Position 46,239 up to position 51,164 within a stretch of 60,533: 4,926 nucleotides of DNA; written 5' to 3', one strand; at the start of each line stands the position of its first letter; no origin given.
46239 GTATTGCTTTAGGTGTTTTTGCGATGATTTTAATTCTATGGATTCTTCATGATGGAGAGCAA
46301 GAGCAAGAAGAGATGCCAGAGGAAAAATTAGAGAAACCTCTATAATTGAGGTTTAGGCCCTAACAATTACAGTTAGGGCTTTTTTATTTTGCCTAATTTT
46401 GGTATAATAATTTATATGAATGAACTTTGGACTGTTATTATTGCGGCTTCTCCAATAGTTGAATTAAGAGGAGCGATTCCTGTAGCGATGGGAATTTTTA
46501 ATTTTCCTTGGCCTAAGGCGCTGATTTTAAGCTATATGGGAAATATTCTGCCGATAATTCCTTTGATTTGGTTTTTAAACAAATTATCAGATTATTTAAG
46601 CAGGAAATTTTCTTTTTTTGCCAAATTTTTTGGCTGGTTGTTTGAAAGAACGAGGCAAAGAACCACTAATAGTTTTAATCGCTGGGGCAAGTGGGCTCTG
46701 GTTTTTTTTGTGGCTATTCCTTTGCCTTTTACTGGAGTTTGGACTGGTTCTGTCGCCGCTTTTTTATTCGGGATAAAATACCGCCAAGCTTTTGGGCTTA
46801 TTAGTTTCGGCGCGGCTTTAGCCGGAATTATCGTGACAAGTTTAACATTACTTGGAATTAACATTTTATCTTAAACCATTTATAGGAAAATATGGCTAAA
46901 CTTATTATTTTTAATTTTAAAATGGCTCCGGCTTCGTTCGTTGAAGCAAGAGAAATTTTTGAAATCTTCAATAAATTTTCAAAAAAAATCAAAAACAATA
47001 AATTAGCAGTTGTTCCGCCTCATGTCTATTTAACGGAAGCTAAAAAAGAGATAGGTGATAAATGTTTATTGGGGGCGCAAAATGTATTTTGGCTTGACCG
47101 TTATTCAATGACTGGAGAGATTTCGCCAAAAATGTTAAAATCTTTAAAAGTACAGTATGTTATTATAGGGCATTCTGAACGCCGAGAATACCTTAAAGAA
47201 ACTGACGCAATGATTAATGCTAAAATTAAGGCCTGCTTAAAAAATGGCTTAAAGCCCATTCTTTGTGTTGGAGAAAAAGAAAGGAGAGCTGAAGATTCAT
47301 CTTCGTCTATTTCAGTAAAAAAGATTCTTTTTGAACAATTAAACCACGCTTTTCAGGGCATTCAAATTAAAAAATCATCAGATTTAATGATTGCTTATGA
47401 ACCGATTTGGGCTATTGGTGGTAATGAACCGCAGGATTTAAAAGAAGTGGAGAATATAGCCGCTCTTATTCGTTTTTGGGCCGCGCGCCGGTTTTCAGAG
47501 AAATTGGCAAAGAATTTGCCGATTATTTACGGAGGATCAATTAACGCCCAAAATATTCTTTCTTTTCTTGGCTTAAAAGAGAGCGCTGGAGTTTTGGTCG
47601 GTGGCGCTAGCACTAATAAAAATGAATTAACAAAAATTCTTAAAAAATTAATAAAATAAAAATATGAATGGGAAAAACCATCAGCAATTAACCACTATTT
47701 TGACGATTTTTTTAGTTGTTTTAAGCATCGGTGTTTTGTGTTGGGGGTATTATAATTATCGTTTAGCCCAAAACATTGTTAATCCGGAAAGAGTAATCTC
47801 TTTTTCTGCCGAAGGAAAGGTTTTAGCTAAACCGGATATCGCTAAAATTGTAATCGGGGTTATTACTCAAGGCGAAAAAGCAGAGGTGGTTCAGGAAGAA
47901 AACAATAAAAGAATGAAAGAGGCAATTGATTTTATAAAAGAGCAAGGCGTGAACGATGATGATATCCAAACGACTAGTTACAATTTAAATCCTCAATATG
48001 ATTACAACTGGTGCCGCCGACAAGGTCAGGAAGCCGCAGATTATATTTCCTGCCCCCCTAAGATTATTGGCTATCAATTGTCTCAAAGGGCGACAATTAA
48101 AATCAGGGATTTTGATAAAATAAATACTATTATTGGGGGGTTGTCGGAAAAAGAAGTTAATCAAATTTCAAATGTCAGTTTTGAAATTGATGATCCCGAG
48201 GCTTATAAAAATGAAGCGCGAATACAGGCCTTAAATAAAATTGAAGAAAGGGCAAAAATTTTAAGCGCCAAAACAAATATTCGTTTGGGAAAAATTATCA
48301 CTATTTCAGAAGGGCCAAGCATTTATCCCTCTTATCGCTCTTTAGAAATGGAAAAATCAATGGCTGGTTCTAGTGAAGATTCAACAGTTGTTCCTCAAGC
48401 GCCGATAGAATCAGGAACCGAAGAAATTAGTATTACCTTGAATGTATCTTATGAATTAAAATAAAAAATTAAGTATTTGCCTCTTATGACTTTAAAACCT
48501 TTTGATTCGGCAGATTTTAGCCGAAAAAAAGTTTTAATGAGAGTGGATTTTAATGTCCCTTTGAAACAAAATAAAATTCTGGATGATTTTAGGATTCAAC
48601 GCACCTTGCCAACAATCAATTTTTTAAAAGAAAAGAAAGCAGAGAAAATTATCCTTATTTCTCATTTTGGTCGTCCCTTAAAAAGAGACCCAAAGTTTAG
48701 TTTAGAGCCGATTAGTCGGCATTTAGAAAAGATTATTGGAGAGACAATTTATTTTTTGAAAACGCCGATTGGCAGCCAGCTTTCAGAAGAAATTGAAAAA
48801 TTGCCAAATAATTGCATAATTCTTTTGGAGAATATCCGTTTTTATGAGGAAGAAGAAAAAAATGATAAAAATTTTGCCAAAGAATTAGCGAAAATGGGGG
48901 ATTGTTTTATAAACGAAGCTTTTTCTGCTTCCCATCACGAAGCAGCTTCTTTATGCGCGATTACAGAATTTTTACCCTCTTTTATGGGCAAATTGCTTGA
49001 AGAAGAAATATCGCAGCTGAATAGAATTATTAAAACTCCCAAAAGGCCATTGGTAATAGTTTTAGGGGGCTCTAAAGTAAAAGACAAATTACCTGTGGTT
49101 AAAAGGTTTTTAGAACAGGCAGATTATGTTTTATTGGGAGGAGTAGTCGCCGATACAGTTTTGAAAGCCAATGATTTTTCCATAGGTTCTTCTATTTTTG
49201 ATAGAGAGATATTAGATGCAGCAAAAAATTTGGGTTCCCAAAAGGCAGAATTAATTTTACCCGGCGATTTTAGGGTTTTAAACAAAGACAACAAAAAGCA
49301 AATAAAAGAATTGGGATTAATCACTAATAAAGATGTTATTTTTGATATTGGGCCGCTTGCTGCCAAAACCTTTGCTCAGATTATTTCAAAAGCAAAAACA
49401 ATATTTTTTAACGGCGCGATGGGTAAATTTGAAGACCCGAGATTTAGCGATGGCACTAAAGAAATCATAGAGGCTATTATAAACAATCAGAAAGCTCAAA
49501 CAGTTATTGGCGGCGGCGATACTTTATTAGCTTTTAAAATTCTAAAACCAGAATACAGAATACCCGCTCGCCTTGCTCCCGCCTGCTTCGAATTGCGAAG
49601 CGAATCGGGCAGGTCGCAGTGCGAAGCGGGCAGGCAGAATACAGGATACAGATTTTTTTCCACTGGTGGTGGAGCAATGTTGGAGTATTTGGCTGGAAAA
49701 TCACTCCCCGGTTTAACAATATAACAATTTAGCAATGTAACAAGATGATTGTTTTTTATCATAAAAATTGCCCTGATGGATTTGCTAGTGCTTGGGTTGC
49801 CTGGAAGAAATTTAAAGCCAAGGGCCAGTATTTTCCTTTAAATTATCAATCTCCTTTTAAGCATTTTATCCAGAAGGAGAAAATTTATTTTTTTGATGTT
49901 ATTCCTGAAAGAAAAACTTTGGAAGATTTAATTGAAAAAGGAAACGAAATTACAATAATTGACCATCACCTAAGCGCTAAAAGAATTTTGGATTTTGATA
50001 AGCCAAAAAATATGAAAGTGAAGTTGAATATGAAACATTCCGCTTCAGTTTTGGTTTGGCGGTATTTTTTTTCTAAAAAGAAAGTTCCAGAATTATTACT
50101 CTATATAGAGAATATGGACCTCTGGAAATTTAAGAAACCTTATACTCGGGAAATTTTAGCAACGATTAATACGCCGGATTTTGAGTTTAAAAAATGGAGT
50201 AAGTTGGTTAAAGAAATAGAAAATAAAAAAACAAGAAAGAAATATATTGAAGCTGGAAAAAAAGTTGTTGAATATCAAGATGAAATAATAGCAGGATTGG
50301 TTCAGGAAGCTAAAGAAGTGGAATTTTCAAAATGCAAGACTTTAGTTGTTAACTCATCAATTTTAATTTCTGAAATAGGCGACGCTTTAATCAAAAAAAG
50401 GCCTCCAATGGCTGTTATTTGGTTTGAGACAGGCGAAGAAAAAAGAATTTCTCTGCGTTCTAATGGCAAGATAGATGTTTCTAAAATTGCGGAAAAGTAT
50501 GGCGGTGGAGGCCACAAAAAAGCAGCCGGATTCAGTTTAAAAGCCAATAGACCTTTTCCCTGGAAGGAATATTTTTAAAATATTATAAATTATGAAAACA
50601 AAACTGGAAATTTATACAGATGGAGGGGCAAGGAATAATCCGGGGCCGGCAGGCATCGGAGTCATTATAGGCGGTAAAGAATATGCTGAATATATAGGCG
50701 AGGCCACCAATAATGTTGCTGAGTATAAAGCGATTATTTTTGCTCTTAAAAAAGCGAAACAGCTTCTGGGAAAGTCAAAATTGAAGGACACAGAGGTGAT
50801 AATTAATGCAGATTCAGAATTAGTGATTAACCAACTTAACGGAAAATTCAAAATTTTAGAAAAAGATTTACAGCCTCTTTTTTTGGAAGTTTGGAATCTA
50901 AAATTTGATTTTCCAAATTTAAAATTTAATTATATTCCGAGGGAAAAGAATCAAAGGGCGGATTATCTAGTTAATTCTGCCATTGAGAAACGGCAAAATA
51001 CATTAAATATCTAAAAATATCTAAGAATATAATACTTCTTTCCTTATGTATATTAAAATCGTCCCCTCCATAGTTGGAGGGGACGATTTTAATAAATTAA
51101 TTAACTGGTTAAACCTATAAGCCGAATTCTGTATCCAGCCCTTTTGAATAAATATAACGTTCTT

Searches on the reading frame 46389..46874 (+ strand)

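Call 39: search_protein_families(library=pfam, proteins=[window:46389-46874:+], max_evalue=0.00001)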
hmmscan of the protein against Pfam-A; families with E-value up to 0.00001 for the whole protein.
window:46389-46874:+ (161 aa): 1 family
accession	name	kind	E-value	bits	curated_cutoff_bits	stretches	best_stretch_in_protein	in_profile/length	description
PF06695.16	Sm_multidrug_ex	-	1.4e-36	126.2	30.7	1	25-148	1-121/121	Putative small multi-drug export protein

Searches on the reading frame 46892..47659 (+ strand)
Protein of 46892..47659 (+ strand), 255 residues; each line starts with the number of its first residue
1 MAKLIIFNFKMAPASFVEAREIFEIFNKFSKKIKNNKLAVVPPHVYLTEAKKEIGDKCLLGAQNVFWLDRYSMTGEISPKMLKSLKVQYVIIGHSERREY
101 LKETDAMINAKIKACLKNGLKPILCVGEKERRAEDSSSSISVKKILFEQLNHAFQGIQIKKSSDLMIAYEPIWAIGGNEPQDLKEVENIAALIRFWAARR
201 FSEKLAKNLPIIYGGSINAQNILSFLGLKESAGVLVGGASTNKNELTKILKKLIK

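Call 39: search_protein_families(library=pfam, proteins=[window:46892-47659:+], max_evalue=0.00001)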
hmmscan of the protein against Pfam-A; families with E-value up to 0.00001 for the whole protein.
window:46892-47659:+ (255 aa): 1 family
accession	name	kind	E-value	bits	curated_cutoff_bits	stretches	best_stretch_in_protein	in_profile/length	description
PF00121.24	TIM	-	2.6e-70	237.2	20.1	1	3-252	1-244/245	Triosephosphate isomerase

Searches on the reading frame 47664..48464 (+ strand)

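Call 39: search_protein_families(library=pfam, proteins=[window:47664-48464:+], max_evalue=0.00001)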
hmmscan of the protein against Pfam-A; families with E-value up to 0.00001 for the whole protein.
window:47664-48464:+ (266 aa): 1 family
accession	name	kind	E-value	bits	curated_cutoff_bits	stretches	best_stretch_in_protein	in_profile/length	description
PF04402.19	SIMPL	-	4.9e-49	167.8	25.2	1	45-263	1-205/205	Protein of unknown function (DUF541)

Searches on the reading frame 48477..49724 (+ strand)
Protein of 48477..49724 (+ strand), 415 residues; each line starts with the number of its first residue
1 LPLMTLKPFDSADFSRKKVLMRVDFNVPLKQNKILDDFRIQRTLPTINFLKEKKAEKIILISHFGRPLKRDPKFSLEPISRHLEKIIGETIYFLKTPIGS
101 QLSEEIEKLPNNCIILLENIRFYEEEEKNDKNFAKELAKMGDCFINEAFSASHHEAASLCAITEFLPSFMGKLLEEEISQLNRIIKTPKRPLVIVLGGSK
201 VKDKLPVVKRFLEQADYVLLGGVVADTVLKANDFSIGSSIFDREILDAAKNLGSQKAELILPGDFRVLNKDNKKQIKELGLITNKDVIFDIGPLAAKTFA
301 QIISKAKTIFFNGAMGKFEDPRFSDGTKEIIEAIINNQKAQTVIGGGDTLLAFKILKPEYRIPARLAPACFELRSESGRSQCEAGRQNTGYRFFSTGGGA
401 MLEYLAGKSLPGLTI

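Call 39: search_protein_families(library=pfam, proteins=[window:48477-49724:+], max_evalue=0.00001)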
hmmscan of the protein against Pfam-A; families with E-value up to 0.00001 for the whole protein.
window:48477-49724:+ (415 aa): 1 family
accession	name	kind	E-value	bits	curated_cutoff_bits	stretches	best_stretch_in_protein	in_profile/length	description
PF00162.24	PGK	-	1.6e-116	389.9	27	1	10-408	2-379/379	Phosphoglycerate kinase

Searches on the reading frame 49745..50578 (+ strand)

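Call 39: search_protein_families(library=pfam, proteins=[window:49745-50578:+], max_evalue=0.00001)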
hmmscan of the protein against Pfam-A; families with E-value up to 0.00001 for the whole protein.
window:49745-50578:+ (277 aa): 1 family
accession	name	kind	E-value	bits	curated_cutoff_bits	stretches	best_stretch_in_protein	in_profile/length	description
PF02272.25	DHHA1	-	6.5e-10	39.8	25.9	1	216-267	26-86/102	DHHA1 domain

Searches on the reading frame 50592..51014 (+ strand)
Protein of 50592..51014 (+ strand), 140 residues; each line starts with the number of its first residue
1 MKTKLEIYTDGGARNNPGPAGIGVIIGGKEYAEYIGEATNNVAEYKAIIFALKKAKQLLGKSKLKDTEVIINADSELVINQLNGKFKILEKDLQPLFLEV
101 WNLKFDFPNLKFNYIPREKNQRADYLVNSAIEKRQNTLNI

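Call 39: search_protein_families(library=pfam, proteins=[window:50592-51014:+], max_evalue=0.00001)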
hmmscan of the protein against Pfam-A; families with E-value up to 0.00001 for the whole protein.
window:50592-51014:+ (140 aa): 2 families
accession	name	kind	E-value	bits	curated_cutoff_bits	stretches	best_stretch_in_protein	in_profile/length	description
PF13456.12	RVT_3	-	3.9e-17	62.7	21.6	1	9-130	2-123/123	Reverse transcriptase-like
PF00075.30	RNase_H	-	3.3e-11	44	25.8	1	4-128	3-137/141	RNase H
